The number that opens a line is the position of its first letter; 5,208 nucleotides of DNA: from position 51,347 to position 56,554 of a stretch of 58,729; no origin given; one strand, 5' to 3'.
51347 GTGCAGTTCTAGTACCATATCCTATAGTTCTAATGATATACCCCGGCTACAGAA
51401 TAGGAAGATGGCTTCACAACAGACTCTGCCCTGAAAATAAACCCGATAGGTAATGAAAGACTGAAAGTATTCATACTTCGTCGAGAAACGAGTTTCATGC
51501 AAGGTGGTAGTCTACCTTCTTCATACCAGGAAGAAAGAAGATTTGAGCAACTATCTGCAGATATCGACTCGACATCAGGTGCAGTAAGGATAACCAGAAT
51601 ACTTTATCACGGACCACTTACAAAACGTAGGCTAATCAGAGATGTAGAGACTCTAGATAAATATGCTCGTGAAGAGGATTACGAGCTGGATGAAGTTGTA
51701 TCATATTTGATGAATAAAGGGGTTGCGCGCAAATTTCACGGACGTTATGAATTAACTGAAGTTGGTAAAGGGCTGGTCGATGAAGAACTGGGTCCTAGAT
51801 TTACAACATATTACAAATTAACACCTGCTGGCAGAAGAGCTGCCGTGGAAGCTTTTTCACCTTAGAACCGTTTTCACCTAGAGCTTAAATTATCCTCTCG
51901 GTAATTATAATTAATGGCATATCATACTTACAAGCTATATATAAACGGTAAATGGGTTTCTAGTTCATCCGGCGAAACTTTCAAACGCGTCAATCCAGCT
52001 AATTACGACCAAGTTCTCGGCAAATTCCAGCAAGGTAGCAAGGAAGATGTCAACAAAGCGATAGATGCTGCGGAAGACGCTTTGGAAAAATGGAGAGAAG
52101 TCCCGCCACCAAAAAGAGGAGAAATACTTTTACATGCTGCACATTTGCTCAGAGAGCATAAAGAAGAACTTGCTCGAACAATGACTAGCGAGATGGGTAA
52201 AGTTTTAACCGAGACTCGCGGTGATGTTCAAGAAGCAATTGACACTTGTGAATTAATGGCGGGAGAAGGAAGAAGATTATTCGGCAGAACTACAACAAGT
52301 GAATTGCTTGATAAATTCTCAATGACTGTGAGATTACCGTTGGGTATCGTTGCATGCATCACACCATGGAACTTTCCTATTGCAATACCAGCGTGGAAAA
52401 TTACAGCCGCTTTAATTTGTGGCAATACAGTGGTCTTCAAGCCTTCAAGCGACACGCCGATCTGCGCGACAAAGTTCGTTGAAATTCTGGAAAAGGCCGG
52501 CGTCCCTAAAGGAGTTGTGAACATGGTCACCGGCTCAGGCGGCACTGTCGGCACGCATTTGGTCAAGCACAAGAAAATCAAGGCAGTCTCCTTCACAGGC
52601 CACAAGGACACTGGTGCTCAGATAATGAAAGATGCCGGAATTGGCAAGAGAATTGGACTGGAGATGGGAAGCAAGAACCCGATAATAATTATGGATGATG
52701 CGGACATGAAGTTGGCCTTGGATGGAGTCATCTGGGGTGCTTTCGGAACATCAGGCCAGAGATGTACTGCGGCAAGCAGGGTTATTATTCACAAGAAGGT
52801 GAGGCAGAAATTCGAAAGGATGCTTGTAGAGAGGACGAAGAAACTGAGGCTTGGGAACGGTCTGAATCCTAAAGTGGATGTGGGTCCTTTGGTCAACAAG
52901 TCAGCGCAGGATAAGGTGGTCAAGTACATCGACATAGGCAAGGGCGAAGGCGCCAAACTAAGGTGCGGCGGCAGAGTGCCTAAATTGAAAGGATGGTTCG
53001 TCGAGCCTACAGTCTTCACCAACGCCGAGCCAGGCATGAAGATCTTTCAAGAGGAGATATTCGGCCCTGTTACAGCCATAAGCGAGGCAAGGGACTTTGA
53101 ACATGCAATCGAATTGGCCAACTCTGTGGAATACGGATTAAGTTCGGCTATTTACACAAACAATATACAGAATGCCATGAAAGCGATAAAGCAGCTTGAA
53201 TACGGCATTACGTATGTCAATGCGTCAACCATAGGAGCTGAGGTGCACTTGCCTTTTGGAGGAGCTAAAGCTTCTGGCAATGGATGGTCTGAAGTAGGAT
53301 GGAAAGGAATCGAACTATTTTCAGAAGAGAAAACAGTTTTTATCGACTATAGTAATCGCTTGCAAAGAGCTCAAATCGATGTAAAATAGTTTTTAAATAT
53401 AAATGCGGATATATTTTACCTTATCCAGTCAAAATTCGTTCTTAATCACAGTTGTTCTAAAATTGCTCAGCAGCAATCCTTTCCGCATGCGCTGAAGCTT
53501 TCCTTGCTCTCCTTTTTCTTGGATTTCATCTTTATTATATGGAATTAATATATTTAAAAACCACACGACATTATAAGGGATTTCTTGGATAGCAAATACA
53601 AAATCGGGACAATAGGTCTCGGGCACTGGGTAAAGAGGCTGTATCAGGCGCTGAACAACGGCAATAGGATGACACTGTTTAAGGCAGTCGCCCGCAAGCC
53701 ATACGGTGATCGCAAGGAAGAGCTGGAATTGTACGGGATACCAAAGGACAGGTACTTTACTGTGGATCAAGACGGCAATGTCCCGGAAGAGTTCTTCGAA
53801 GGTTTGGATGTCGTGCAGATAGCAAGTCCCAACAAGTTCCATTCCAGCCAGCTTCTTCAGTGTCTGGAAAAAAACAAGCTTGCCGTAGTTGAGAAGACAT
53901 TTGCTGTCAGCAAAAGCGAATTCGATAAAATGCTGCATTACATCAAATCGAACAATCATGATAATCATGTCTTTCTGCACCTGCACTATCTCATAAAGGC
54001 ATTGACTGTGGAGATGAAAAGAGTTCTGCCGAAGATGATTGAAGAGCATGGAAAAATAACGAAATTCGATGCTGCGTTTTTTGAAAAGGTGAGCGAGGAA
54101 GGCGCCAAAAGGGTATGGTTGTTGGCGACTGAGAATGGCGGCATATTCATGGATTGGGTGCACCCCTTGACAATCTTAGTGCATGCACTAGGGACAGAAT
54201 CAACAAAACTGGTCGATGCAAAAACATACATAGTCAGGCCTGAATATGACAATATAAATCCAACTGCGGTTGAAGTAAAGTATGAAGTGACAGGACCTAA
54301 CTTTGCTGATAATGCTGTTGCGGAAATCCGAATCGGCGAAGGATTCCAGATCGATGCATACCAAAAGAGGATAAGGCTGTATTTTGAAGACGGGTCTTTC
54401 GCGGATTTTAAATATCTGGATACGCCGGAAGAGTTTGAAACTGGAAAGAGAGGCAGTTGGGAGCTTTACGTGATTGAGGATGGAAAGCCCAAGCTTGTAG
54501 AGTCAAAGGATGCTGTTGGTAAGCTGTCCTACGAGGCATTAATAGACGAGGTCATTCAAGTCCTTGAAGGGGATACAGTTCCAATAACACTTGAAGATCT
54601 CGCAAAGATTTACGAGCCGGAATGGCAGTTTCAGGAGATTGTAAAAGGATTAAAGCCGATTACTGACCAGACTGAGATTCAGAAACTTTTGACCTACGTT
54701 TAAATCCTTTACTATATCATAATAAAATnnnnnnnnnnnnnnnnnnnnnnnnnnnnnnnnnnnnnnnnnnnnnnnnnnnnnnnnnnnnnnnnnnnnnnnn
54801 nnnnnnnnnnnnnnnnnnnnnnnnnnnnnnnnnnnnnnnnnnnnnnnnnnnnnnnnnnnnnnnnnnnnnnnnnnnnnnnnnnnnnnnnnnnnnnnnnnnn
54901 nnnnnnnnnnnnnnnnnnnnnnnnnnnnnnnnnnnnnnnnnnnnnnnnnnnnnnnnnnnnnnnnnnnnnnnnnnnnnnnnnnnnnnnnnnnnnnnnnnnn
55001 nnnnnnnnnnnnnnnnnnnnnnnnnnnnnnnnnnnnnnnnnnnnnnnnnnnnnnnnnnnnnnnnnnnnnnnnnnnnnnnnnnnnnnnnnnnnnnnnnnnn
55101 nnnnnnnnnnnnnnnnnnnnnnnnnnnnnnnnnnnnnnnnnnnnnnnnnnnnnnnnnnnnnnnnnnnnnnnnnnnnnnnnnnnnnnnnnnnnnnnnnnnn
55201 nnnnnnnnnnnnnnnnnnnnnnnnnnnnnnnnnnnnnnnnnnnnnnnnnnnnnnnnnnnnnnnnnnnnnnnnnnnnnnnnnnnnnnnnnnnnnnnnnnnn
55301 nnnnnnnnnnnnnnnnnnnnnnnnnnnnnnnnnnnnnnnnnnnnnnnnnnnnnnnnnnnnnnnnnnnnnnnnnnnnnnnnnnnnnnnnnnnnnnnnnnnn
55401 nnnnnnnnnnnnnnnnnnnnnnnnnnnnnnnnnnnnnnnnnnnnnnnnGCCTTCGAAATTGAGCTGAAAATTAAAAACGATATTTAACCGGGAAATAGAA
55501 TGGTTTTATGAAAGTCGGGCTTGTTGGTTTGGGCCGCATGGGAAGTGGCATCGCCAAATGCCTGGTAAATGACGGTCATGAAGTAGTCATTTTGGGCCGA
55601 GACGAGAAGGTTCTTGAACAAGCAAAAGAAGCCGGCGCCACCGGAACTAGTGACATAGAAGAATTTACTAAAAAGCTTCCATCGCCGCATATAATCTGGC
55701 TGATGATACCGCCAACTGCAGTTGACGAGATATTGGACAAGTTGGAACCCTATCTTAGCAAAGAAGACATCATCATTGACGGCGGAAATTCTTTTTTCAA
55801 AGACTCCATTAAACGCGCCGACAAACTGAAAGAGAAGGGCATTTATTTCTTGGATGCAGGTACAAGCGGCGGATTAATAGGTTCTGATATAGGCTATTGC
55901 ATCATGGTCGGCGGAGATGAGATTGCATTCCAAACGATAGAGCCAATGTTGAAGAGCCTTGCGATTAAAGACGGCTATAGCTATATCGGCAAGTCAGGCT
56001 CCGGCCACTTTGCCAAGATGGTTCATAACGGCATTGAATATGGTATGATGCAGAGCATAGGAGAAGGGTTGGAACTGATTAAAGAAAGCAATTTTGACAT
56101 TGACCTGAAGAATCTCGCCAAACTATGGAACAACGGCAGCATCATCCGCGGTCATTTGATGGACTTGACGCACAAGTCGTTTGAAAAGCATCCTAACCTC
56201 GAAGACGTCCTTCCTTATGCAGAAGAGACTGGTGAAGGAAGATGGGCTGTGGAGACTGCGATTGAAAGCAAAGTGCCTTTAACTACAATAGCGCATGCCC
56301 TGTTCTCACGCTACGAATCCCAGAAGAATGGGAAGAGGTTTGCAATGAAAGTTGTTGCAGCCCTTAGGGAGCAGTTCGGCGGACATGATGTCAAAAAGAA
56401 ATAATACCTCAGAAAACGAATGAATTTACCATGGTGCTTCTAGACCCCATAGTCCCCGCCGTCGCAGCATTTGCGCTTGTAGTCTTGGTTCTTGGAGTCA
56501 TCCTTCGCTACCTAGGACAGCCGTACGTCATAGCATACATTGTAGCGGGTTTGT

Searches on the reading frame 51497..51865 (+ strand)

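Call 4: search_protein_families(library=pfam, proteins=[window:51497-51865:+], max_evalue=0.01)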
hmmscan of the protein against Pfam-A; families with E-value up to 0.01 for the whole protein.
window:51497-51865:+ (122 aa): 2 families
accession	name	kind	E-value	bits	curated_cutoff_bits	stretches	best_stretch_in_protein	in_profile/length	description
PF25213.1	HVO_A0261_N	-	0.0075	16.6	35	0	69-95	46-72/86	HVO_A0261 N-terminal domain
PF07381.18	EarA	-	0.0081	16.4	22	0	74-116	47-87/90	EarA-like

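Call 5: search_protein_families(library=ncbifam, proteins=[window:51497-51865:+], max_evalue=0.01)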
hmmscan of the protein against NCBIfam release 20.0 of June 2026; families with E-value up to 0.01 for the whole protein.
window:51497-51865:+ (122 aa): 1 family
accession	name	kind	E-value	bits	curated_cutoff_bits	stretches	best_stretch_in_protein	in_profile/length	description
NF053610.1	Sso10a_fam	subfamily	0.0048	16.9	60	0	66-93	36-63/64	Sso10a family chromatin protein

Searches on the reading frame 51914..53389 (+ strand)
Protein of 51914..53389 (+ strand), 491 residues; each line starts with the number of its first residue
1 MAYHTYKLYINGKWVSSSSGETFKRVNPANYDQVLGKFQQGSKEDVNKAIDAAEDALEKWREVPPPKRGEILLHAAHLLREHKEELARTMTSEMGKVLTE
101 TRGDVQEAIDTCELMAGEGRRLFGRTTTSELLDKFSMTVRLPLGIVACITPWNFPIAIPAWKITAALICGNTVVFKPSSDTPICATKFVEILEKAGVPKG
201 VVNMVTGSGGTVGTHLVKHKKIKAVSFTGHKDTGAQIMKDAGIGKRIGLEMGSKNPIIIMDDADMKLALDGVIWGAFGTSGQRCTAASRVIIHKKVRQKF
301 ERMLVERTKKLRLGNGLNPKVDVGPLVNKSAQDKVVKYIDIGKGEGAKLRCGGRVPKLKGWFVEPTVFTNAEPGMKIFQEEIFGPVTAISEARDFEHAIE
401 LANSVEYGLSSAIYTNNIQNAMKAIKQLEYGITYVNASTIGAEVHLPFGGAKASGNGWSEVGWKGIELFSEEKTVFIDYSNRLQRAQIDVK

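Call 4: search_protein_families(library=pfam, proteins=[window:51914-53389:+], max_evalue=0.01)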
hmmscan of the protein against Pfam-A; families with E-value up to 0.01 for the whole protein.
window:51914-53389:+ (491 aa): 2 families
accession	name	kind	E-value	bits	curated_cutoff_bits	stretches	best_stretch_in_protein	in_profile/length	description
PF00171.27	Aldedh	-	4.1e-171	570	23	1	14-475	1-461/461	Aldehyde dehydrogenase family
PF05893.19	LuxC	-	0.00055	19.4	21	1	45-192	5-137/401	Acyl-CoA reductase (LuxC)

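Call 5: search_protein_families(library=ncbifam, proteins=[window:51914-53389:+], max_evalue=0.01)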
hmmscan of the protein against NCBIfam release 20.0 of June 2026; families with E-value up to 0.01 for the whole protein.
window:51914-53389:+ (491 aa): 45 families (the best 25 are shown)
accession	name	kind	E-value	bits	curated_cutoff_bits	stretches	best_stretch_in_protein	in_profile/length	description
NF042993.1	AlphKGSA_gudD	equivalog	2.3e-159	531.2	770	1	4-477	2-480/481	alpha-ketoglutaric semialdehyde dehydrogenase GucD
NF052305.1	DioxValDhHalo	equivalog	6.8e-156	519.9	750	1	4-479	3-483/483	2,5-dioxovalerate dehydrogenase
TIGR01804.1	BADH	equivalog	9.1e-138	459.6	668.6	1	9-473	1-467/467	betaine-aldehyde dehydrogenase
TIGR02299.1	HpaE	equivalog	6.3e-134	447.2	638.35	1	7-480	2-479/488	5-carboxymethyl-2-hydroxymuconate semialdehyde dehydrogenase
NF002852.0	PRK03137.1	subfamily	1.4e-133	446.4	648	1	4-475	35-510/514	L-glutamate gamma-semialdehyde dehydrogenase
NF009725.0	PRK13252.1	equivalog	8.2e-132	440.1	593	1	3-479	4-481/488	betaine-aldehyde dehydrogenase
TIGR01237.1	D1pyr5carbox2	equivalog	4.5e-122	408.4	659.65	1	5-475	32-507/511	L-glutamate gamma-semialdehyde dehydrogenase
NF010000.0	PRK13473.1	subfamily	6.5e-121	404.2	615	1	6-476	3-471/475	aminobutyraldehyde dehydrogenase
NF040648.1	lactal_redase_Meth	equivalog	3e-118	395.8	650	1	9-477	2-462/463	lactaldehyde dehydrogenase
NF040792.1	glyc_ald_dh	equivalog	3.5e-117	392.3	760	1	7-482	2-478/488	D-glyceraldehyde dehydrogenase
TIGR01780.1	SSADH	subfamily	6.7e-115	384.5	646.35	1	26-471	2-446/448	succinate-semialdehyde dehydrogenase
NF007497.0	PRK10090.1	equivalog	1.3e-114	383.7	500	1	3-479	4-479/480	aldehyde dehydrogenase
NF045736.1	PaDhStyDRhodo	equivalog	8.1e-114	380.8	800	1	6-477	3-477/479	phenylacetaldehyde dehydrogenase StyD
NF045735.1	PaDhStyDPseudo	equivalog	1.3e-112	376.9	850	1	7-479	4-483/483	phenylacetaldehyde dehydrogenase StyD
NF050084.1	pip_6_carb_DH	equivalog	1.4e-110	370.5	730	1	32-487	7-470/475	L-piperidine-6-carboxylate dehydrogenase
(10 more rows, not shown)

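Call 88: search_solved_structures(query=window:51914-53389:+, max_evalue=1e-80)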
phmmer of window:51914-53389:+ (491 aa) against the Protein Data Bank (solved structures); distinct sequences matched with E-value up to 1e-80: 131 (the best 60 are shown).
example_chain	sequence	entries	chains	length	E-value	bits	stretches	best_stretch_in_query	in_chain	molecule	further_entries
6fku_A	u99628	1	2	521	6.7e-109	368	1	19-490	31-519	Aldehyde dehydrogenase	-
6fjx_A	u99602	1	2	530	7e-109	367.9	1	19-490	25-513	Aldehyde dehydrogenase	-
6fk3_A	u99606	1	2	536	7.3e-109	367.9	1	19-490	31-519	Aldehyde dehydrogenase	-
6fkv_A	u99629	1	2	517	5.5e-108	365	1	19-487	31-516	Aldehyde dehydrogenase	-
8s33_A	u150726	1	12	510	2.9e-104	352.7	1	7-469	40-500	Succinate-semialdehyde dehydrogenase [NAD(P)+]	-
3qan_A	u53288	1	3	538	9.1e-104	351.1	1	6-483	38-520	1-pyrroline-5-carboxylate dehydrogenase 1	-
4zxu_A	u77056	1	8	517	2.5e-102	346.3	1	5-477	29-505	Betaine-aldehyde dehydrogenase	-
5ez4_A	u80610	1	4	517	2.6e-102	346.3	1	5-477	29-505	Betaine aldehyde dehydrogenase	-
4zwl_A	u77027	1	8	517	2.6e-102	346.3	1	5-477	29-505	Betaine-aldehyde dehydrogenase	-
5eyu_A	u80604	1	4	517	2.9e-102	346.1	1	5-477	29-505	Betaine aldehyde dehydrogenase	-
4q92_A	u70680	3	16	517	3.5e-102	345.8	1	5-477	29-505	Betaine aldehyde dehydrogenase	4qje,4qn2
5dib_A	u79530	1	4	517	3.6e-102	345.8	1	5-477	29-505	Betaine aldehyde dehydrogenase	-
6bjp_A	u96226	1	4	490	4e-102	345.6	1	4-475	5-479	NAD/NADP-dependent betaine aldehyde dehydrogenase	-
4mpb_A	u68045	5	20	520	5.1e-102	345.3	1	5-477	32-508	Betaine aldehyde dehydrogenase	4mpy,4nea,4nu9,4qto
2wme_A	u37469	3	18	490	5.5e-102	345.2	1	4-475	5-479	BETAINE ALDEHYDE DEHYDROGENASE | NAD/NADP-dependent betaine aldehyde dehydrogenase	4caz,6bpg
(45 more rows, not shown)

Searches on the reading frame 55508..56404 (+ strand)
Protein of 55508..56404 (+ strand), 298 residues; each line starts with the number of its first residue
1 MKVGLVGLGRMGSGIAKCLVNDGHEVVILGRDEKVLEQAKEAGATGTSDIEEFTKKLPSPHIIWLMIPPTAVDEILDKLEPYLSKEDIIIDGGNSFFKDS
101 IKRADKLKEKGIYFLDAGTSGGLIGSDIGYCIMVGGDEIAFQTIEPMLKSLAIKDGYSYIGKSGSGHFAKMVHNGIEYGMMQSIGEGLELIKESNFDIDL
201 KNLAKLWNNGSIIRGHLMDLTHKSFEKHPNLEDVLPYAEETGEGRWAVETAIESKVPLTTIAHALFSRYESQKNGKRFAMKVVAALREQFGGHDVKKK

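Call 47: search_protein_families(library=ncbifam, proteins=[window:55508-56404:+], max_evalue=0.00001)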
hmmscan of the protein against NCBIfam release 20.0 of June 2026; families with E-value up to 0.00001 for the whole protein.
window:55508-56404:+ (298 aa): 15 families
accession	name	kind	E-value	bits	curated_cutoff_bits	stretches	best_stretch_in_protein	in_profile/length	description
NF007161.0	PRK09599.1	subfamily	1.7e-117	391.9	271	1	1-298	1-301/302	NADP-dependent phosphogluconate dehydrogenase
TIGR00872.1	gnd_rel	equivalog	8e-117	389.7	297.2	1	1-298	1-298/299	phosphogluconate dehydrogenase (NAD(+)-dependent, decarboxylating)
NF006765.0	PRK09287.1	equivalog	5.1e-69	233.4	413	1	2-286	5-306/476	NADP-dependent phosphogluconate dehydrogenase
TIGR00873.1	gnd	equivalog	4.8e-66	223.5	426.7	1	3-284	2-299/467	decarboxylating NADP(+)-dependent phosphogluconate dehydrogenase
TIGR01692.1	HIBADH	equivalog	8.2e-22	77.9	291.6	1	6-208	2-202/288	3-hydroxyisobutyrate dehydrogenase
TIGR01505.1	tartro_sem_red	equivalog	5.1e-21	75.1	340.75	1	2-199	1-198/291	2-hydroxy-3-oxopropionate reductase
NF008592.0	PRK11559.1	equivalog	5.2e-21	75.2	397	1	1-199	3-201/296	2-hydroxy-3-oxopropionate reductase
NF043037.1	ThreonDh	equivalog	7e-17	61.8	350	1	2-174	4-177/297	L-threonate dehydrogenase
NF011633.0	PRK15059.1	equivalog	4.1e-13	49.2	451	1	1-176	1-175/292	2-hydroxy-3-oxopropionate reductase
NF006409.0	PRK08655.1-3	equivalog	9.5e-09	35.2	310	1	1-91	1-89/290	prephenate dehydrogenase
NF011381.1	PRK14806.1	equivalog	3.3e-08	32.2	902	1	2-101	5-103/733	bifunctional prephenate dehydrogenase/3-phosphoshikimate 1-carboxyvinyltransferase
NF006307.0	PRK08507.1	equivalog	9.3e-08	31.6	295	1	1-95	1-93/275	prephenate dehydrogenase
NF012005.0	PRK15461.1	equivalog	1.4e-07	31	348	1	2-200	3-201/298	sulfolactaldehyde 3-reductase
NF005650.0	PRK07417.1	equivalog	5.6e-07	29.1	290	1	1-94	2-93/281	prephenate/arogenate dehydrogenase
NF005107.0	PRK06545.1-5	equivalog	2.1e-06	26.9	414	1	3-115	5-118/367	prephenate dehydrogenase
